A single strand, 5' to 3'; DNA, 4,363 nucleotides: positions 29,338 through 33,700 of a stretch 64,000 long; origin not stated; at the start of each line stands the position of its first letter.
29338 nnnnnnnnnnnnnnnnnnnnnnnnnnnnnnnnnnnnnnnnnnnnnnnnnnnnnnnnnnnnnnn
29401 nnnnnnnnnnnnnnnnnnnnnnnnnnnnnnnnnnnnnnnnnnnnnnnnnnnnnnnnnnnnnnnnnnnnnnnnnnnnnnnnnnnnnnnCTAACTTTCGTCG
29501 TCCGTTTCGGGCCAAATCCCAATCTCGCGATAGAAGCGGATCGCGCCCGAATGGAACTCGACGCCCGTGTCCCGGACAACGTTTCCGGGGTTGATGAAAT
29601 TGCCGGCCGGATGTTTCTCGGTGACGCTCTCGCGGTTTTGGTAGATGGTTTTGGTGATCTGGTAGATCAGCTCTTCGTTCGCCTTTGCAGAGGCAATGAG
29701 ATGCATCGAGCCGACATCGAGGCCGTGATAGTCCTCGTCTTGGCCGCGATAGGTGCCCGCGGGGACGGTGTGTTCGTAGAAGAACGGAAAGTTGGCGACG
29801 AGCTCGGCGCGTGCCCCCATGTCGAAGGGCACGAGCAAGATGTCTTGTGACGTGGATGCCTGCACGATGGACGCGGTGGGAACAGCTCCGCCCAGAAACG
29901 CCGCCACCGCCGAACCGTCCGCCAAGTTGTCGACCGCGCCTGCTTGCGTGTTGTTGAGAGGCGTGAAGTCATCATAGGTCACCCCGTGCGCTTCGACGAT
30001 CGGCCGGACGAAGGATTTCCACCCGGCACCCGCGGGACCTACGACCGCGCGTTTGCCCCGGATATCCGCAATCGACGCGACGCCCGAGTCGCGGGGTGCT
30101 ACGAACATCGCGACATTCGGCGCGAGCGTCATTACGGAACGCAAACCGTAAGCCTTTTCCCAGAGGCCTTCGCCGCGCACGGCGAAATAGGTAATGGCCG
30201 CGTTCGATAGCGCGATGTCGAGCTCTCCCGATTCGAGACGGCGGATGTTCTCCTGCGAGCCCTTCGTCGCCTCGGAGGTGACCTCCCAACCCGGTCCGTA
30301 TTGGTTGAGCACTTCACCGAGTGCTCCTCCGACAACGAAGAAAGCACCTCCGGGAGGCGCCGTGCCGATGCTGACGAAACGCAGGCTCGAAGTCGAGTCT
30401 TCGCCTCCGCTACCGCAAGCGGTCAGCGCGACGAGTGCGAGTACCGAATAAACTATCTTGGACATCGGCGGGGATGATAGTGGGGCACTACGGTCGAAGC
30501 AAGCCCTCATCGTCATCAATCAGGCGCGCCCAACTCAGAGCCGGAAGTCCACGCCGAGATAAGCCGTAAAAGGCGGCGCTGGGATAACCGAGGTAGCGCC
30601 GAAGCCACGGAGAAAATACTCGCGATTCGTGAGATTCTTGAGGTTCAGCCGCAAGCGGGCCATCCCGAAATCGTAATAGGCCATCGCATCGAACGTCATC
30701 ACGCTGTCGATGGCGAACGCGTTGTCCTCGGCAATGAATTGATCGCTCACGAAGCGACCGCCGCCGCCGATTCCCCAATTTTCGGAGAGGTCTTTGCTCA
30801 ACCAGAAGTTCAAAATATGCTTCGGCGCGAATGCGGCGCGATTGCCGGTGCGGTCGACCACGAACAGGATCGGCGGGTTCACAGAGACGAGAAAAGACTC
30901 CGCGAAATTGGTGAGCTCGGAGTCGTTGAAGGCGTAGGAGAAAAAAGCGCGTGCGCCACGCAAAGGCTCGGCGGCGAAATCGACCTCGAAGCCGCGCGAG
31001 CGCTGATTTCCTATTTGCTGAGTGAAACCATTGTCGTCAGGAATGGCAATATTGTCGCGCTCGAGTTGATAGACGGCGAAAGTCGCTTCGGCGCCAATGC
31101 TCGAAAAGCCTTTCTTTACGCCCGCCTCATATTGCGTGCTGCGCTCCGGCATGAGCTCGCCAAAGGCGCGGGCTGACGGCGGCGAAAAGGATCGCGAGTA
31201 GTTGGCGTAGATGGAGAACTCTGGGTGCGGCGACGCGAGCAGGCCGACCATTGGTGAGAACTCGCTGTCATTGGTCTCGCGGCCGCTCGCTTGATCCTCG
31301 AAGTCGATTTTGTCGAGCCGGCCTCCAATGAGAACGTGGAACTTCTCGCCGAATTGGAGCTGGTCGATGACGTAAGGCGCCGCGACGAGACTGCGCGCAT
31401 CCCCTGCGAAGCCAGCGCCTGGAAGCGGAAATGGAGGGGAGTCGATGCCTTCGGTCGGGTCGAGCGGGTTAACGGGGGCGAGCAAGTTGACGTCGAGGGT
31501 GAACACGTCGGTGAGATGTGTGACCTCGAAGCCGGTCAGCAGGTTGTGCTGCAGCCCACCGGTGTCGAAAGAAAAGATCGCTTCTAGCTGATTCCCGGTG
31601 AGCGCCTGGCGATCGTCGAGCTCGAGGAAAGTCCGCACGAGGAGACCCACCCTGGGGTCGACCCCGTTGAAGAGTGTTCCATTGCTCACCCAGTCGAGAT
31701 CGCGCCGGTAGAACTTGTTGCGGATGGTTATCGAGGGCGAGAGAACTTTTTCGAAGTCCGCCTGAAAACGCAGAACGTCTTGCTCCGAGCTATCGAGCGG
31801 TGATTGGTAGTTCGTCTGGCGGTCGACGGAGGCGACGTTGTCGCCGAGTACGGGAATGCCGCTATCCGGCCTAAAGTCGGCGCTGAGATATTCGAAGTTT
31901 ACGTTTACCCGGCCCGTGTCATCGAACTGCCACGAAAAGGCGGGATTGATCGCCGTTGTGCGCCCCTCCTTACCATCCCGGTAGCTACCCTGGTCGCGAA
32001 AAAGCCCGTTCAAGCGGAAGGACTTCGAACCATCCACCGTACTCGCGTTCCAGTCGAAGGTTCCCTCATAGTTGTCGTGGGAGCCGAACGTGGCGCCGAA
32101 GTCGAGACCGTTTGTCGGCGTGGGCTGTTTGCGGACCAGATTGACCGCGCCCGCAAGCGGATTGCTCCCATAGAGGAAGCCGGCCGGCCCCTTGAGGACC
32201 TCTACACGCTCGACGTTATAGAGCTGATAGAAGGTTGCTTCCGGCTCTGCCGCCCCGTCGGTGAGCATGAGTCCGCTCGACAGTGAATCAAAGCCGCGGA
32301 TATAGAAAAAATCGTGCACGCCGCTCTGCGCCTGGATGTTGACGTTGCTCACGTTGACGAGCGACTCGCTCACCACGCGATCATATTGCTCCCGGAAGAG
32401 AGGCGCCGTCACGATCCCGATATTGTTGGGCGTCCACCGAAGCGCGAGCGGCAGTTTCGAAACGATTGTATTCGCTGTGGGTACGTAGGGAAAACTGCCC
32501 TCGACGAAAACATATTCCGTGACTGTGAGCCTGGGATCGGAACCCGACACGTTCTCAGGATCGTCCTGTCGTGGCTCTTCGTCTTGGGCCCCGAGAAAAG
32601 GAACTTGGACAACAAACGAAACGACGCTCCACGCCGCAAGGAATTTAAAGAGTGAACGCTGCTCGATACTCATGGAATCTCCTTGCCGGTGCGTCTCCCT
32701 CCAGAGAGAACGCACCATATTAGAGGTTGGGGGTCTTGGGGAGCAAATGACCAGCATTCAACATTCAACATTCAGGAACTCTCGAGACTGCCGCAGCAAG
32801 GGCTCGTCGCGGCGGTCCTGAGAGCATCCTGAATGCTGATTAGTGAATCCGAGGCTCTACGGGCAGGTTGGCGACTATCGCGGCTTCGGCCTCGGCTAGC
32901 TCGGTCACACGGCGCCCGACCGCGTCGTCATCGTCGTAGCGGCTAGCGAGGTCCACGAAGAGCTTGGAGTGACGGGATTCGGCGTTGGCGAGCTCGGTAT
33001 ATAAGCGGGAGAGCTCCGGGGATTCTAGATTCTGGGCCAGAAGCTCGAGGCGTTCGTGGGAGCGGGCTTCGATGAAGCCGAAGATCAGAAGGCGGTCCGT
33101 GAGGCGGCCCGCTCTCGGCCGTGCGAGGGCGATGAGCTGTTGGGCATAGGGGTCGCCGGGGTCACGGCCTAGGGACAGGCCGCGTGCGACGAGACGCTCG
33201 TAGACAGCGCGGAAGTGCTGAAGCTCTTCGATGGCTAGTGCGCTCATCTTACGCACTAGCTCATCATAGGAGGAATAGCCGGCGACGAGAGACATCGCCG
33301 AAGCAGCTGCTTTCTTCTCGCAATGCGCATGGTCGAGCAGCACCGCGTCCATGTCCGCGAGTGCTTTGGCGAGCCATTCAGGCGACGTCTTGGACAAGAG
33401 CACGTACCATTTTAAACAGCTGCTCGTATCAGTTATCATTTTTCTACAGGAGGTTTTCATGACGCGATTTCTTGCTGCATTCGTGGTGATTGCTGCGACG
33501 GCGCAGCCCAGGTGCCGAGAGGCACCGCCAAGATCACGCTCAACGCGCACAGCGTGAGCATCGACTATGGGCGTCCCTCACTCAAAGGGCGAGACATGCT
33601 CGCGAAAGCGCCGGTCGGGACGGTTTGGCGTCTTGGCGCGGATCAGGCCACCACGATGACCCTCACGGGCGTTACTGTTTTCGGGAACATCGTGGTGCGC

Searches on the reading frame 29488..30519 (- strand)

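Call 6: search_protein_families(library=pfam, proteins=[window:29488-30519:-], max_evalue=0.001)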
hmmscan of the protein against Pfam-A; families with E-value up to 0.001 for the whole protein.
window:29488-30519:- (343 aa): 3 families
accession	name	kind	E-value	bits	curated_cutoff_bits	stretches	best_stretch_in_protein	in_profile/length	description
PF16868.10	NMT1_3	-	2.2e-63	215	27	1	51-334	1-289/289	NMT1-like family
PF12974.12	Phosphonate-bd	-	3.3e-07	30.4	27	1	77-218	28-171/242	ABC transporter, phosphonate, periplasmic substrate-binding protein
PF09084.16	NMT1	-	7.9e-07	29.6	20.5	1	80-208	23-145/216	NMT1/THI5 like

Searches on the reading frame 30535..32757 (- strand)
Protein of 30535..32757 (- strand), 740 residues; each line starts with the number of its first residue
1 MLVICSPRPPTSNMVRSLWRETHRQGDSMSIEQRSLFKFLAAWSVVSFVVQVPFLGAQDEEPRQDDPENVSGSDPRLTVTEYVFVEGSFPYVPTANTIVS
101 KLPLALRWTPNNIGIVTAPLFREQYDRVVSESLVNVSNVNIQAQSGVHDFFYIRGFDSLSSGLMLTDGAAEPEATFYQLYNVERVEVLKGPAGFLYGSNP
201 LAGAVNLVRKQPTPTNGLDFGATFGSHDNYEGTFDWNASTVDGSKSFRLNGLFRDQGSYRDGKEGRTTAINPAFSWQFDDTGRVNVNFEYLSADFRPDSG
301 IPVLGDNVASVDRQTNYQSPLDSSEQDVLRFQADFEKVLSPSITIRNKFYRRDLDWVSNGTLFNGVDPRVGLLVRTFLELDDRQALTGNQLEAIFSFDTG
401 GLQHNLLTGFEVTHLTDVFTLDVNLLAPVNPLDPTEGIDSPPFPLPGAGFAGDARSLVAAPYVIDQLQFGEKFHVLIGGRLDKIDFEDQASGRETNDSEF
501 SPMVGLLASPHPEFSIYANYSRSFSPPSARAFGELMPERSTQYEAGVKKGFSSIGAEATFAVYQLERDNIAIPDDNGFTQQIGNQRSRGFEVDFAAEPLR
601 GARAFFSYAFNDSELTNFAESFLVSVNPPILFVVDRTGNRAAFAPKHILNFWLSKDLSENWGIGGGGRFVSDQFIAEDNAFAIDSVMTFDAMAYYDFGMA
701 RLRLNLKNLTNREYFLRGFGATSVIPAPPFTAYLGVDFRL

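Call 6: search_protein_families(library=pfam, proteins=[window:30535-32757:-], max_evalue=0.001)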
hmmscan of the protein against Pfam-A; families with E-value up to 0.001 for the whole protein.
window:30535-32757:- (740 aa): 2 families
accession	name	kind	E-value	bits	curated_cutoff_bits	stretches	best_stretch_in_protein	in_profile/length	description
PF00593.30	TonB_dep_Rec_b-barrel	-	2.4e-49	169.8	27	1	276-709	2-436/436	TonB dependent receptor-like, beta-barrel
PF07715.20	Plug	-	3e-16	60.3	23.9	1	108-204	4-107/107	TonB-dependent Receptor Plug Domain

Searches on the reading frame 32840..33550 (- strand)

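Call 7: search_protein_families(library=pfam, proteins=[window:32840-33550:-], max_evalue=0.001)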
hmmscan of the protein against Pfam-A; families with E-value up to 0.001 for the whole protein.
window:32840-33550:- (236 aa): 2 families
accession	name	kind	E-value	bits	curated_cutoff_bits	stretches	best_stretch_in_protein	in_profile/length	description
PF06175.17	MiaE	-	1.4e-48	165.8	27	1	50-236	9-198/199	tRNA-(MS[2]IO[6]A)-hydroxylase (MiaE)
PF02915.23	Rubrerythrin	-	2.6e-06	28.3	22.8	1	161-224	10-75/137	Rubrerythrin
